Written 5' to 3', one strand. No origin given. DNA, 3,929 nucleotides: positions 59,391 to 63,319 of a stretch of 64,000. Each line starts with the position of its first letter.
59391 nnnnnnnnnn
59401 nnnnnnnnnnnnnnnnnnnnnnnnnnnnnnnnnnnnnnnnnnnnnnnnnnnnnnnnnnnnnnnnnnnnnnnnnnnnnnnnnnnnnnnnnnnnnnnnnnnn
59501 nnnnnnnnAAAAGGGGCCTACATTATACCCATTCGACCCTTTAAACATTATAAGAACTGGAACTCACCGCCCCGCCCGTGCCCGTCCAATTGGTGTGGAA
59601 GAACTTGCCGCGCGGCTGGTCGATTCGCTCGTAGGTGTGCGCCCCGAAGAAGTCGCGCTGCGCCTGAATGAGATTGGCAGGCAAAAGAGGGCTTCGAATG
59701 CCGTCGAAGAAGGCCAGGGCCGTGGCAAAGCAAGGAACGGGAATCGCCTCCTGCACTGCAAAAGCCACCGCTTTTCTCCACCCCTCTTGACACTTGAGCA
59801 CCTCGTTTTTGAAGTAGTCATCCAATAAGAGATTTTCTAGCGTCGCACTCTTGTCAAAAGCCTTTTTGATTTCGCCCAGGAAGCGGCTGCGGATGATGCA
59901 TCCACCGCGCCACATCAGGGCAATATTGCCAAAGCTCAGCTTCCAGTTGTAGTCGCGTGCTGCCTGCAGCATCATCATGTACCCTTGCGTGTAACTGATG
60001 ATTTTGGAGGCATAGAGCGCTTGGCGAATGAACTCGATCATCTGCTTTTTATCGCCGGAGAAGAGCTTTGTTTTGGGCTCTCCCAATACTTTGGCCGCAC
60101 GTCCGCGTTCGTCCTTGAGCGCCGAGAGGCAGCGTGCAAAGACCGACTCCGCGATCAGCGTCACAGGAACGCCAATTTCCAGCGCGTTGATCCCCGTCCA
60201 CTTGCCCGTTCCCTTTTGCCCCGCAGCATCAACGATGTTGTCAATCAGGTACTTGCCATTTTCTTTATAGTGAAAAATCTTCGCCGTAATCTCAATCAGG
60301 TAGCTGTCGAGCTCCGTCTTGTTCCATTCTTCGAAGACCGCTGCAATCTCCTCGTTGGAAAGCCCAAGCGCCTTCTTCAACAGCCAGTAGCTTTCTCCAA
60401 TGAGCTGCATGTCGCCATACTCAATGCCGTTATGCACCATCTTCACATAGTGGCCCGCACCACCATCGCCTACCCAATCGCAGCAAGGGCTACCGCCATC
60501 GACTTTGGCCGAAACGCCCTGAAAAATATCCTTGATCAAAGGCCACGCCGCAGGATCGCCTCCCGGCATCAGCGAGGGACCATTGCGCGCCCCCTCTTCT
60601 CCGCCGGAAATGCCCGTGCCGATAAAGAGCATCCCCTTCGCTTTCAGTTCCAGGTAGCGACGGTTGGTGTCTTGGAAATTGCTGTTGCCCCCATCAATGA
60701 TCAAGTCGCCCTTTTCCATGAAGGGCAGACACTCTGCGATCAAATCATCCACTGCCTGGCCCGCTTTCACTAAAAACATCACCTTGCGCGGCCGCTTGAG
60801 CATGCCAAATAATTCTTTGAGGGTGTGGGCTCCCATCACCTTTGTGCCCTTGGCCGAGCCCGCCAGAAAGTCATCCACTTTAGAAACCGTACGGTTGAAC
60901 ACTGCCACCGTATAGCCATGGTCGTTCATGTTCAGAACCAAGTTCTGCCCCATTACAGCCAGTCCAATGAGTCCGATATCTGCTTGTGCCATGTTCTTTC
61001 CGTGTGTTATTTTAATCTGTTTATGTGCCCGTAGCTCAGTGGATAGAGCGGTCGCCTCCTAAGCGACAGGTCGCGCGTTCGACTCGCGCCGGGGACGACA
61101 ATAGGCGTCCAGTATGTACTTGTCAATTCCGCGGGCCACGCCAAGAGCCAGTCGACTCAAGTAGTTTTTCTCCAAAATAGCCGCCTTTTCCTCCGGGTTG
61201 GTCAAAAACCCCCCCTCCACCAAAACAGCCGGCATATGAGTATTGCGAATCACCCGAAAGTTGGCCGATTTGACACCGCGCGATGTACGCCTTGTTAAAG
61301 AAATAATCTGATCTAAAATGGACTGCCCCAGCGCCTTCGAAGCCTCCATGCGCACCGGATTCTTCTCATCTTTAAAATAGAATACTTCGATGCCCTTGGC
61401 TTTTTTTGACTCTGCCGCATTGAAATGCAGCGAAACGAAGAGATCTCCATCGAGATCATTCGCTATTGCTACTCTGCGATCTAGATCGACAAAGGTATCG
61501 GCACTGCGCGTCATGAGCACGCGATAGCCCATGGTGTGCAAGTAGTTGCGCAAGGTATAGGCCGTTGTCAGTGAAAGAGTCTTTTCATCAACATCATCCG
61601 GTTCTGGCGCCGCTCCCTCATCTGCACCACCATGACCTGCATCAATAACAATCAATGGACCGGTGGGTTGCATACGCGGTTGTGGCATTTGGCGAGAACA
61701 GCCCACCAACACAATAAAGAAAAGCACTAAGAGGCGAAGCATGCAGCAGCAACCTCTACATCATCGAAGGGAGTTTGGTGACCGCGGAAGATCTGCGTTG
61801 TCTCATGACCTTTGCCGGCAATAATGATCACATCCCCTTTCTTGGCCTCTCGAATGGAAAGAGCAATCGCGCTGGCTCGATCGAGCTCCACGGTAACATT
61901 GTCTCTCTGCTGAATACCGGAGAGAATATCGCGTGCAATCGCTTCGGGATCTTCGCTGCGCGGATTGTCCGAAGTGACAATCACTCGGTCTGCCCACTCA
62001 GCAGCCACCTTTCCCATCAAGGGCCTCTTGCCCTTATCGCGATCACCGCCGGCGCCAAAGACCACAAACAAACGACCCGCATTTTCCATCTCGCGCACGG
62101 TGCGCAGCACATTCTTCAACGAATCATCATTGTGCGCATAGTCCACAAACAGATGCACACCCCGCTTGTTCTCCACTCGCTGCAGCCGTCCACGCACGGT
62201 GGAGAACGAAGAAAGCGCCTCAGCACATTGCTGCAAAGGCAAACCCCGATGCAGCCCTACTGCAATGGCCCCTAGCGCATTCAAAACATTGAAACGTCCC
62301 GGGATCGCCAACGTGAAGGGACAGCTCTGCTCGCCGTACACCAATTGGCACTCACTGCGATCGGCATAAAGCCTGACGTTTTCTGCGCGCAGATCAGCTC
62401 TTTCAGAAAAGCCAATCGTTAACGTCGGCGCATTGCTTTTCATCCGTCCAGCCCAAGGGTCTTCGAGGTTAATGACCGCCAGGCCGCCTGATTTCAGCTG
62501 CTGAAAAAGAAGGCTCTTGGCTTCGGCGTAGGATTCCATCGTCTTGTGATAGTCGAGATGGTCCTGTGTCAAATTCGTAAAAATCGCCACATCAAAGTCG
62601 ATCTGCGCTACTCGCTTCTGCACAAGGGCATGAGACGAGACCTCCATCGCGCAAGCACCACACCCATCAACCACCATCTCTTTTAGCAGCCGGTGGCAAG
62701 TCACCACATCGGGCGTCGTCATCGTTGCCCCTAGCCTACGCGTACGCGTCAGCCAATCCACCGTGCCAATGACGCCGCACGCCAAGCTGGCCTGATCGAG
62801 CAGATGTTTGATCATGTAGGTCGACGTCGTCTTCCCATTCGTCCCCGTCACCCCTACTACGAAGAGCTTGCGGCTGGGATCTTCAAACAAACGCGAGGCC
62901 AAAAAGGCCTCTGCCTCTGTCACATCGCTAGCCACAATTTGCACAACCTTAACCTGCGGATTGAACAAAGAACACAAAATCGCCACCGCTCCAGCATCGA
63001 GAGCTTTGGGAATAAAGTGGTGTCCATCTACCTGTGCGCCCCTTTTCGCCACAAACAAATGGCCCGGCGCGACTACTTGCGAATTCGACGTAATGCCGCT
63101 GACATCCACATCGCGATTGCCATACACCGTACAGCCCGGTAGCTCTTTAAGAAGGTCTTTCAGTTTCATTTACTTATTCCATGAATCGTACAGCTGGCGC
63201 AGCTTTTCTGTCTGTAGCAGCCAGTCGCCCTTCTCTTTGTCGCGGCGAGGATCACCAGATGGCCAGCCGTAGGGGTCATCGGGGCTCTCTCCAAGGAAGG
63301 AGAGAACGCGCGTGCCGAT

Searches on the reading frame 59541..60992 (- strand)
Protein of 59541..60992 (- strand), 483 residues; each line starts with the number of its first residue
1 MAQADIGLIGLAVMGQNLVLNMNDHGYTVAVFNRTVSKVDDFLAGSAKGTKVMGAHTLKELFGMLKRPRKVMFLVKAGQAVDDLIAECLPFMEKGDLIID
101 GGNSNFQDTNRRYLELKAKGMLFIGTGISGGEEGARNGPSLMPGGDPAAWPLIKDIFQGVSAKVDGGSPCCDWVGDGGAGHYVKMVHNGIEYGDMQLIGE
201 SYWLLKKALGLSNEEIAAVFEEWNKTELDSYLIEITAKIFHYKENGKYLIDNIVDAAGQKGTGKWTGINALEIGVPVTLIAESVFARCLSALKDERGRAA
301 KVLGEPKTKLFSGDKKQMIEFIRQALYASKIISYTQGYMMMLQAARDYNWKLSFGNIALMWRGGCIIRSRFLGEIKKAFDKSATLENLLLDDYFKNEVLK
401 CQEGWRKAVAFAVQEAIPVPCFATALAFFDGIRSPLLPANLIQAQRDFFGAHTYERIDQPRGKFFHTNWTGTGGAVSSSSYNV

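Call 26: search_protein_families(library=pfam, proteins=[window:59541-60992:-], max_evalue=0.00001)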
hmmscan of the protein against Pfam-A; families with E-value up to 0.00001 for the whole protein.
window:59541-60992:- (483 aa): 2 families
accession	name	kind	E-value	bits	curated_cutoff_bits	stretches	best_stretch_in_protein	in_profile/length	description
PF00393.24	6PGD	-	5.8e-130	433.3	27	1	180-469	1-290/290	6-phosphogluconate dehydrogenase, C-terminal domain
PF03446.21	NAD_binding_2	-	4.1e-46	157.4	21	1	5-164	1-156/161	NAD binding domain of 6-phosphogluconate dehydrogenase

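Call 35: find_encoding_contigs(protein=window:59541-60992:-, flank=10000, max_places=4)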
Protein window:59541-60992:- (483 aa): no gene with exactly this product is on record in the collection.

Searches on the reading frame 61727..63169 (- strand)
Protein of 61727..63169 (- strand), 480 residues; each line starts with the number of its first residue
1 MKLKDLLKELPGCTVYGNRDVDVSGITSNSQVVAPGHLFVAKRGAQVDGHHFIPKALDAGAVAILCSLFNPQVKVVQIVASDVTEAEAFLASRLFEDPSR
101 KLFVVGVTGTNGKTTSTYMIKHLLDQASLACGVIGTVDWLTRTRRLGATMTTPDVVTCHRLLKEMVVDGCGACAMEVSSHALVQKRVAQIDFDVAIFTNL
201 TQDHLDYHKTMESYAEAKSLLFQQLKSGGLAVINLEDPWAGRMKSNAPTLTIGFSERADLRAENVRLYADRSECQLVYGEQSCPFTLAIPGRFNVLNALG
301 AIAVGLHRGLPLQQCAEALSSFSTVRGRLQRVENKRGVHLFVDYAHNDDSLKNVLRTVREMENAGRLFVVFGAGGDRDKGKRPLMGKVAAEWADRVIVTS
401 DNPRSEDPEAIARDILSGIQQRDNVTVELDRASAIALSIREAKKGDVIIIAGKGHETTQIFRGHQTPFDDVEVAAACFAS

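Call 26: search_protein_families(library=pfam, proteins=[window:61727-63169:-], max_evalue=0.00001)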
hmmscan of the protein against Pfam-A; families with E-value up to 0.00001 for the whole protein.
window:61727-63169:- (480 aa): 3 families
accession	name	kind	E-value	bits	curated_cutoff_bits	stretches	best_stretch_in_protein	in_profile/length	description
PF08245.18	Mur_ligase_M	-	1.5e-57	195.2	24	1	107-304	1-199/200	Mur ligase middle domain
PF02875.26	Mur_ligase_C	-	8.4e-37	127.3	28.4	1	327-454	1-127/127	Mur ligase, glutamate ligase domain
PF01225.30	Mur_ligase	-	2e-09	38.2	21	1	23-70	2-54/95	Mur ligase family, catalytic domain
